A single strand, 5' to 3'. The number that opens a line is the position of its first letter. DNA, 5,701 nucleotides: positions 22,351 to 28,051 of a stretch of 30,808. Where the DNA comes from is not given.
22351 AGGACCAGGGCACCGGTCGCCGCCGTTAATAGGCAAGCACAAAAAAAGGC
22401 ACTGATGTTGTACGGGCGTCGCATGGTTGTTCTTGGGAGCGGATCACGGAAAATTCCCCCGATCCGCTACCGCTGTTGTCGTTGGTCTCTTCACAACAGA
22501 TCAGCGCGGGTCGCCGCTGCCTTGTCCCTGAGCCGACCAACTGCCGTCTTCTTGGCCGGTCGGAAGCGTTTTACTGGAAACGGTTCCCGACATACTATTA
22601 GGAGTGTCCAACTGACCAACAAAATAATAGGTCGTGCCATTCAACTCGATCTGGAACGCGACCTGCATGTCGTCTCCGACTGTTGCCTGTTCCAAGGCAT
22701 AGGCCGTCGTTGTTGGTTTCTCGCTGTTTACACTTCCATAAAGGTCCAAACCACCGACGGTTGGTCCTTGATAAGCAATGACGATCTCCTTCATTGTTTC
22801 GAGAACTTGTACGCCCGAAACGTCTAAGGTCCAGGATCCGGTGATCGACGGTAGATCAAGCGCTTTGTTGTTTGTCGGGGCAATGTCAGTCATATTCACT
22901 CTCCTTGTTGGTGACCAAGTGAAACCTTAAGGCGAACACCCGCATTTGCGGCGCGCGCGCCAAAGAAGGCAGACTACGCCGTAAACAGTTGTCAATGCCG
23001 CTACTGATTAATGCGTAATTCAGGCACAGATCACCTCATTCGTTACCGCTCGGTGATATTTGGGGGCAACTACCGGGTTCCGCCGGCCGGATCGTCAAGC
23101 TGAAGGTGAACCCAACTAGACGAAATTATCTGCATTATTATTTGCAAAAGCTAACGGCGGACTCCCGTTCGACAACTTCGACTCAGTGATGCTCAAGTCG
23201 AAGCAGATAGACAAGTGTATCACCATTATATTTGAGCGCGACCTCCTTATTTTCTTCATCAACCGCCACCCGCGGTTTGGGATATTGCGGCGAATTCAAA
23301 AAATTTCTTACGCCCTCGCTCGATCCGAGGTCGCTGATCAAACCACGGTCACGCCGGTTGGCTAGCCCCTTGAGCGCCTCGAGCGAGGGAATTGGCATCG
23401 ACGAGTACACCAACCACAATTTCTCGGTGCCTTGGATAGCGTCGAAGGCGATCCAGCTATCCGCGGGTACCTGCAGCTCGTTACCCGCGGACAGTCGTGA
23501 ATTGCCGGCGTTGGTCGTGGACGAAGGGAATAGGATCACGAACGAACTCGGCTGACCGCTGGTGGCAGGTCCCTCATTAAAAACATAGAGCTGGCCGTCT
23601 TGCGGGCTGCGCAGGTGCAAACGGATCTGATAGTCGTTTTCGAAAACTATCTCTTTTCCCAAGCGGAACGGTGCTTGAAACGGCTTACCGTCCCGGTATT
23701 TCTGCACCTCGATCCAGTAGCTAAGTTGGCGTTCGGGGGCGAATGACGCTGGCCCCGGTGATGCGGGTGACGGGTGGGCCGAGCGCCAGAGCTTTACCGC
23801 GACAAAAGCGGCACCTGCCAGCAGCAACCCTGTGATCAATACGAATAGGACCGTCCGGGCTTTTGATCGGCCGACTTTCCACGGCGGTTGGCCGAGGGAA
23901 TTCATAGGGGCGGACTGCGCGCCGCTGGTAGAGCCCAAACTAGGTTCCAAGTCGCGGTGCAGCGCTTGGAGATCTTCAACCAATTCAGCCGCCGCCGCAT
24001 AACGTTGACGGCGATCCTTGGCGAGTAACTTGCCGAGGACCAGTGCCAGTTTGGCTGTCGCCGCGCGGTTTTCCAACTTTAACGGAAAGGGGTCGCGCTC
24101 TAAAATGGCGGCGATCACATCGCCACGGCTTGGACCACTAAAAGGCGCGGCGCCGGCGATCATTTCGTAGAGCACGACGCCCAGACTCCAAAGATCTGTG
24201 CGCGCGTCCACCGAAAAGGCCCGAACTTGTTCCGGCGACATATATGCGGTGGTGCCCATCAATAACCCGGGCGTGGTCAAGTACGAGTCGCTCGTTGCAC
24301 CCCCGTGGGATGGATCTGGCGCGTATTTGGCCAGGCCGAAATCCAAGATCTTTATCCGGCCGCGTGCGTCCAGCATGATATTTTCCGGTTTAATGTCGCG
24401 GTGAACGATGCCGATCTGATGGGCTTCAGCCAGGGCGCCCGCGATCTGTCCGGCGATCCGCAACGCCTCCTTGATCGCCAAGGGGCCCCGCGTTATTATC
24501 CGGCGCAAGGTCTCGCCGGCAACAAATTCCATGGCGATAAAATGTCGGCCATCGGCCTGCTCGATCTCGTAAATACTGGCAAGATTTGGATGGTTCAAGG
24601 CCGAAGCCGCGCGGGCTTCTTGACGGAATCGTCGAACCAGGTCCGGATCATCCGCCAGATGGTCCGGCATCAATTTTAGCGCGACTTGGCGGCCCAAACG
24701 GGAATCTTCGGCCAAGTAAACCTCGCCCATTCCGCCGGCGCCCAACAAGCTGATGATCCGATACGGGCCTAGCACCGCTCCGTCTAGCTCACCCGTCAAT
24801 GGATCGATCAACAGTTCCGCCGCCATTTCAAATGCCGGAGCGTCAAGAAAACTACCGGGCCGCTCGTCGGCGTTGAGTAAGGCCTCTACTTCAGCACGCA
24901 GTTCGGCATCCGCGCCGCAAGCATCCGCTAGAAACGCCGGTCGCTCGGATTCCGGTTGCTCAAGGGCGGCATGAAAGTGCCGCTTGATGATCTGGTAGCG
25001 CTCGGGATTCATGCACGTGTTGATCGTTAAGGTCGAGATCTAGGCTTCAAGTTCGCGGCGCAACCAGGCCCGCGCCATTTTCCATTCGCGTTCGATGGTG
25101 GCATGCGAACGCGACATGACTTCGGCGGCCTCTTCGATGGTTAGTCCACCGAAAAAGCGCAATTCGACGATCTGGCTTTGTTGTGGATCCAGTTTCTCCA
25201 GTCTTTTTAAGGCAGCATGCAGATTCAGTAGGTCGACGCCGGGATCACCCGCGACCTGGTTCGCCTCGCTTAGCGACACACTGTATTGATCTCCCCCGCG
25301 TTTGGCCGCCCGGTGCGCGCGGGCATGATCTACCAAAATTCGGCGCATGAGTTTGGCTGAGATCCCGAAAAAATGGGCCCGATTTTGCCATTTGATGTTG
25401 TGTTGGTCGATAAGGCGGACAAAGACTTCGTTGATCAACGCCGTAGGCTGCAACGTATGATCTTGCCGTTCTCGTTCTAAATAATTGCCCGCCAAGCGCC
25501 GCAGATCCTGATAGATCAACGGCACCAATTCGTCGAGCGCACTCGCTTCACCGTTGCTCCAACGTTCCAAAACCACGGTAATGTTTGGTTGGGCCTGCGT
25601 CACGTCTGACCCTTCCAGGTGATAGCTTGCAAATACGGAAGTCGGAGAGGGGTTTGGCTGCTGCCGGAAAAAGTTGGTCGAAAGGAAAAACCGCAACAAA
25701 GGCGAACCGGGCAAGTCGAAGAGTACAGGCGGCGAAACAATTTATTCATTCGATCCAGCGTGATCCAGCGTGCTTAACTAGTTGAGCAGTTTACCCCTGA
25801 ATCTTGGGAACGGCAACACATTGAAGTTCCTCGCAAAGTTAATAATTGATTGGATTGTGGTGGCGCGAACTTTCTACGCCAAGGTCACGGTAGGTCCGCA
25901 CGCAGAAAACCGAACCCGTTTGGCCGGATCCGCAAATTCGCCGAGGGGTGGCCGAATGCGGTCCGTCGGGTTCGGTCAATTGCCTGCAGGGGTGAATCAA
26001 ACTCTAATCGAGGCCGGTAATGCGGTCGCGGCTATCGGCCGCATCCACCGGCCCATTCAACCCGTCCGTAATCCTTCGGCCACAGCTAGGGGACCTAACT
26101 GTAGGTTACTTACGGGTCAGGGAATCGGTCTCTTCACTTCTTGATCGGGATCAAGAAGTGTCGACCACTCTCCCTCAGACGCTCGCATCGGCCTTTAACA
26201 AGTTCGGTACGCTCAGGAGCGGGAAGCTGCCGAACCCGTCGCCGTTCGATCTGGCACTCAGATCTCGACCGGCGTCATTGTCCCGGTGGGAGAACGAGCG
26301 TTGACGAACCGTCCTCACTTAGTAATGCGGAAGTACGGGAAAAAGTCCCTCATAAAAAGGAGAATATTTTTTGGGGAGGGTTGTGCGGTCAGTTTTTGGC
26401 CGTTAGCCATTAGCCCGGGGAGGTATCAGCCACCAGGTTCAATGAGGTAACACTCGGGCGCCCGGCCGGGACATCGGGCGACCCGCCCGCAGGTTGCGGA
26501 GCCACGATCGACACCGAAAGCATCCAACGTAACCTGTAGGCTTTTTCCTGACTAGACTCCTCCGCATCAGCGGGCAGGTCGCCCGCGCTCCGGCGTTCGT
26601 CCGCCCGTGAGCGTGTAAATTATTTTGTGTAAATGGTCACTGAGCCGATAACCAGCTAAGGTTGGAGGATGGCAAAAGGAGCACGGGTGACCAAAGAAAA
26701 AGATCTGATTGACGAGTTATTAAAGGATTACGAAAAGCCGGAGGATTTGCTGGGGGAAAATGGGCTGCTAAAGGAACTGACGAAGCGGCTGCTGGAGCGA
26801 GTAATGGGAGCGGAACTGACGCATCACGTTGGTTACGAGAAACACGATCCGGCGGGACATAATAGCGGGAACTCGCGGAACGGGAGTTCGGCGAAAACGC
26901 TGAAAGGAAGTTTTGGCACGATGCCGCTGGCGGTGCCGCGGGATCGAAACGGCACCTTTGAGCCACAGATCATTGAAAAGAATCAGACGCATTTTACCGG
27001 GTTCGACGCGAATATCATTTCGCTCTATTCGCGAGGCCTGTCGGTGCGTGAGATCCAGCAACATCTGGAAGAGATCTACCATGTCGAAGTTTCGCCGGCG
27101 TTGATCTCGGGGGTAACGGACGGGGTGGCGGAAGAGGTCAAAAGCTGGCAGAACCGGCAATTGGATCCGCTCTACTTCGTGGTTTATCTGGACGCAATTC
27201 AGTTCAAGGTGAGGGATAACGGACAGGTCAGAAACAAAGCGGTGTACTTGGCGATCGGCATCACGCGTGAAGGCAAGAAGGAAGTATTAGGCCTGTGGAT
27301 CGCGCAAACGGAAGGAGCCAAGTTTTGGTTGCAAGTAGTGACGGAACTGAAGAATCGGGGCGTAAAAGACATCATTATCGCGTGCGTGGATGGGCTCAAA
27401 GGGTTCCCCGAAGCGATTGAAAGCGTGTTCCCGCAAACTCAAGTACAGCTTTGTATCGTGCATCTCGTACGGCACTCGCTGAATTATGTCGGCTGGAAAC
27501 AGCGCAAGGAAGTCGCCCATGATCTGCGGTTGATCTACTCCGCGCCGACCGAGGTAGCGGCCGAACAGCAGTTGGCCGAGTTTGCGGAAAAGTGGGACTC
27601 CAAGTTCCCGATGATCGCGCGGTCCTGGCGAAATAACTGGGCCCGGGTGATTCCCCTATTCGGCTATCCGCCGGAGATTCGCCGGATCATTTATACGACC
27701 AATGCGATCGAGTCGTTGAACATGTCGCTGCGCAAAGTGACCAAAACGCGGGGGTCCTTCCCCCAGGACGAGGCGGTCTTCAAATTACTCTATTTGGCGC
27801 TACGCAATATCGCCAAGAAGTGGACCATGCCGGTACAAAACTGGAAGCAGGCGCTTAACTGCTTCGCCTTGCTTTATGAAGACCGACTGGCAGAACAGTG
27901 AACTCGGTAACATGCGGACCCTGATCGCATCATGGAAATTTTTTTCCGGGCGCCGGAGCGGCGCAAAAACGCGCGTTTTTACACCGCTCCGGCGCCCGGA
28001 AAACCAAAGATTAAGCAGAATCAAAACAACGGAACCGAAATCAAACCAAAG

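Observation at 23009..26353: Identical bipartite motif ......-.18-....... twice on the minus strand: predicted promoter of the local ECF sigma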

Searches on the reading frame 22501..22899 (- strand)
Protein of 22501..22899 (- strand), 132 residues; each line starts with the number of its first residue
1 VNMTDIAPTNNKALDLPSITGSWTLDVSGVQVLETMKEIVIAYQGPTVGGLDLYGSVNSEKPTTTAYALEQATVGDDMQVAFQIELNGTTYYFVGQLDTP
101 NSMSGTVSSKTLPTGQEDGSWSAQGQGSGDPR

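Call 4: search_protein_families(library=pfam, proteins=[window:22501-22899:-])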
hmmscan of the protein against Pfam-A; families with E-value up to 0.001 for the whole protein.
window:22501-22899:- (132 aa): 0 families

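Call 30: search_protein_families(library=pfam, proteins=[window:22501-22887:-], max_evalue=1)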
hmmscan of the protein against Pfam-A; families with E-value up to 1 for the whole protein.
window:22501-22887:- (128 aa): 1 family
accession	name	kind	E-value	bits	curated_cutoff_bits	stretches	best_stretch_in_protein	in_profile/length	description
PF19708.4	DUF6205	-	0.16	12.7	27.3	1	19-47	70-98/141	Family of unknown function (DUF6205)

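Call 37: search_protein_families(library=ncbifam, proteins=[window:22501-22887:-], max_evalue=0.01)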
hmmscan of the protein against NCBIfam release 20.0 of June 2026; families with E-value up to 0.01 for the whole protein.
window:22501-22887:- (128 aa): 0 families

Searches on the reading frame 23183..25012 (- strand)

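Call 4: search_protein_families(library=pfam, proteins=[window:23183-25012:-])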
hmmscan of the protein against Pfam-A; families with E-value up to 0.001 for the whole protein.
window:23183-25012:- (609 aa): 5 families
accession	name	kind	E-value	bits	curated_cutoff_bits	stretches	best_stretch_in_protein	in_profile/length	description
PF00069.31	Pkinase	-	6.5e-48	163.8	31.7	1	84-341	1-255/263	Protein kinase domain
PF07714.23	PK_Tyr_Ser-Thr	-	1.3e-31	110.3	23.1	1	87-338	4-249/258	Protein tyrosine and serine/threonine kinase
PF01636.29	APH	-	1.9e-10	41.3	23.2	1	92-200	7-110/239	Phosphotransferase enzyme family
PF14531.12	Kinase-like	-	5e-07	29.7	25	1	170-337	134-289/289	Kinase-like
PF03109.22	ABC1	-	7.4e-05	22.4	22.9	1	151-230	137-216/244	ABC1 atypical kinase-like domain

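Call 37: search_protein_families(library=ncbifam, proteins=[window:23183-25012:-], max_evalue=0.01)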
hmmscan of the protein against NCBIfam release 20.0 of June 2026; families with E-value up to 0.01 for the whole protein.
window:23183-25012:- (609 aa): 22 families
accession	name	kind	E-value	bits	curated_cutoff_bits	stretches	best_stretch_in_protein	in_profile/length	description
NF033483.0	PknB_PASTA_kin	equivalog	1.2e-90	305.2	450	1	83-357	8-274/563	Stk1 family PASTA domain-containing Ser/Thr kinase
NF052427.1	StpK7MSMEG_1200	equivalog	2.3e-62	211.3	900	1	77-414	2-323/601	serine/threonine protein kinase StpK7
NF009651.0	PRK13184.1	equivalog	1.9e-46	158.6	839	1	82-350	2-289/932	serine/threonine-protein kinase PknD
TIGR03903.1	TOMM_kin_cyc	equivalog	4.2e-46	157.4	705.75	1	107-375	3-276/1267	TOMM system kinase/cyclase fusion protein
NF047741.1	antiphage_MADS6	equivalog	1.4e-45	155.9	460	2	168-354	284-463/612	methylation-associated defense system protein kinase MAD6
NF053615.1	SerThrKinAfsKStmc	equivalog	6.8e-33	114.3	1300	1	77-308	8-230/809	protein serine/threonine kinase AfsK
NF038150.1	lanthi_synth_IV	equivalog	1.7e-28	99.4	650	1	85-361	192-460/851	class IV lanthionine synthetase LanL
NF033442.0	BREX_PglW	equivalog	1.9e-24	85.5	990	1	64-357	494-775/1391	BREX system serine/threonine kinase PglW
NF038151.1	lanthi_synth_III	equivalog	2.9e-18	65.6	575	1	81-249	219-398/833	class III lanthionine synthetase LanKC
NF058632.1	SerThrKinPrkT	equivalog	2e-12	46.8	280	1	84-226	23-163/322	serine/threonine protein kinase PrkT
TIGR03724.2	arch_bud32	equivalog_domain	7.1e-12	45.2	125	1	127-232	38-135/193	KEOPS complex kinase/ATPase Bud32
NF011464.0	PRK14879.1-7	equivalog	6.4e-10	39.1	246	1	143-231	69-152/221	Kae1-associated kinase Bud32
NF011463.0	PRK14879.1-4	equivalog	6.5e-10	38.8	188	1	105-231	36-163/237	Kae1-associated kinase Bud32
NF007174.0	PRK09605.1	equivalog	6.7e-09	34.7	447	1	127-231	381-476/535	bifunctional N(6)-L-threonylcarbamoyladenine synthase/serine/threonine protein kinase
NF043056.1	T4SS_LegK1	equivalog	3.9e-08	32.3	550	1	180-283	187-282/516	Dot/Icm T4SS effector kinase LegK1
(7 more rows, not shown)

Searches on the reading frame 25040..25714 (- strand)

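Call 4: search_protein_families(library=pfam, proteins=[window:25040-25714:-])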
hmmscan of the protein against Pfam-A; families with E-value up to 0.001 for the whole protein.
window:25040-25714:- (224 aa): 4 families
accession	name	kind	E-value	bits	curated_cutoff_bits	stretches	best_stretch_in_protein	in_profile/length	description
PF07638.17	Sigma70_ECF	-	1.2e-57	195.3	21.1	1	44-223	3-184/185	ECF sigma factor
PF08281.18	Sigma70_r4_2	-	1e-09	38.4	25.7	1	168-218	4-54/54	Sigma-70, region 4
PF04545.22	Sigma70_r4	-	6.1e-08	32.5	24.1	1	172-209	2-39/50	Sigma-70, region 4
PF02001.22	DUF134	-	0.00058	20.8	27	0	99-134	43-77/98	Protein of unknown function DUF134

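Call 37: search_protein_families(library=ncbifam, proteins=[window:25040-25714:-], max_evalue=0.01)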
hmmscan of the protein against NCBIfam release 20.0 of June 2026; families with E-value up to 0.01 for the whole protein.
window:25040-25714:- (224 aa): 24 families
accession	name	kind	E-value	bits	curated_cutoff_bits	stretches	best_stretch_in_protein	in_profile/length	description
TIGR02999.1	Sig-70_X6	subfamily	3.8e-65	219.2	126.15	1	44-222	3-182/183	ECF-type sigma factor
TIGR02937.1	sigma70-ECF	superfamily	8.2e-15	54.8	42.9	1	59-222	2-165/165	sigma-70 family RNA polymerase sigma factor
NF009166.1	PRK12513.1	equivalog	2.2e-12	47.1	206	1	48-223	12-187/193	RNA polymerase sigma factor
TIGR02984.1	Sig-70_plancto1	subfamily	3.9e-08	33.1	183.75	1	170-221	136-187/189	RNA polymerase sigma-70 factor, Planctomycetaceae-specific subfamily 1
TIGR02952.1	Sig70_famx2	equivalog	8.9e-08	32.2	206.45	1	91-209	39-157/170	ECF subfamily RNA polymerase sigma factor, BldN family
TIGR02954.1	Sig70_famx3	hypoth_equivalog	2e-07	30.9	188.5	1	51-223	9-168/170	RNA polymerase sigma-70 factor, TIGR02954 family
NF058625.1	sigma_PG0214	equivalog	2.5e-07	30.5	130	1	93-223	34-162/170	GFO_1088 family ECF-type sigma factor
NF007216.0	PRK09638.1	equivalog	2.1e-06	27.6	194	1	49-223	9-175/180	RNA polymerase sigma factor SigY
TIGR02983.1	SigE-fam_strep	subfamily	2.5e-06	27.5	141.55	1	121-223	59-159/162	SigE family RNA polymerase sigma factor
TIGR02985.1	Sig70_bacteroi1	subfamily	1.2e-05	25.5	126.4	1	67-222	10-162/162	RNA polymerase sigma-70 factor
NF007227.0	PRK09645.1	subfamily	1.6e-05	24.9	202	1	121-222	71-170/177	sigma-70 family RNA polymerase sigma factor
NF053879.1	RNAPolSigSigVBac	equivalog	2e-05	24.3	190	1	163-222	99-155/160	RNA polymerase sigma factor SigV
NF007230.0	PRK09648.1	subfamily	7.4e-05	22.6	209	1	39-208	7-175/195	RNA polymerase sigma factor ShbA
NF007228.0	PRK09646.1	subfamily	9.1e-05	22.2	226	1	121-219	88-187/194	ECF RNA polymerase sigma factor SigK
NF009172.0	PRK12519.1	subfamily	0.0002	21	222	1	93-223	59-190/194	RNA polymerase sigma factor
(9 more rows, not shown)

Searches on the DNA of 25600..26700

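Call 55: search_rna_families(source=window, start=25600, end=26700, threshold=evalue, max_evalue=1)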
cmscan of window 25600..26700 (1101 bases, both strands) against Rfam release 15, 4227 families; matches with E-value up to 1: 0.
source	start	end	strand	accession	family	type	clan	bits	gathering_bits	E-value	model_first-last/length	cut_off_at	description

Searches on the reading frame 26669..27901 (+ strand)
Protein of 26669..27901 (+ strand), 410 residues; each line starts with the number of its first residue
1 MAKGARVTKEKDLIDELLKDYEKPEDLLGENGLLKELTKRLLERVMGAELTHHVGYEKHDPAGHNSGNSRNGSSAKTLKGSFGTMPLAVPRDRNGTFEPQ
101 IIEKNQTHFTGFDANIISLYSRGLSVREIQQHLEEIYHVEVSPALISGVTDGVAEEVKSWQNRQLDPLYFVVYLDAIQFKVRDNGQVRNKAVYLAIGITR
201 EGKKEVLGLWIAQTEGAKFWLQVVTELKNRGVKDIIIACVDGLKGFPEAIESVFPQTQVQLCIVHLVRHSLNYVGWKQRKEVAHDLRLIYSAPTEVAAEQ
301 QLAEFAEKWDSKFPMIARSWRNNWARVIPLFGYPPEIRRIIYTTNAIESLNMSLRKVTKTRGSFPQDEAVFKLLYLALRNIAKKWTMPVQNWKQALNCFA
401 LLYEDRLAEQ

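Call 4: search_protein_families(library=pfam, proteins=[window:26669-27901:+])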
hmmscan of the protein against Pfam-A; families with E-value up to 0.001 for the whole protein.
window:26669-27901:+ (410 aa): 2 families
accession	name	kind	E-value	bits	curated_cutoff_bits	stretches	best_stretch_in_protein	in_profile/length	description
PF00872.24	Transposase_mut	-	2.6e-125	418.7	21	1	21-386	13-377/379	Transposase, Mutator family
PF10551.15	MULE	-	2e-06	28.6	27.6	1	191-267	16-97/99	MULE transposase domain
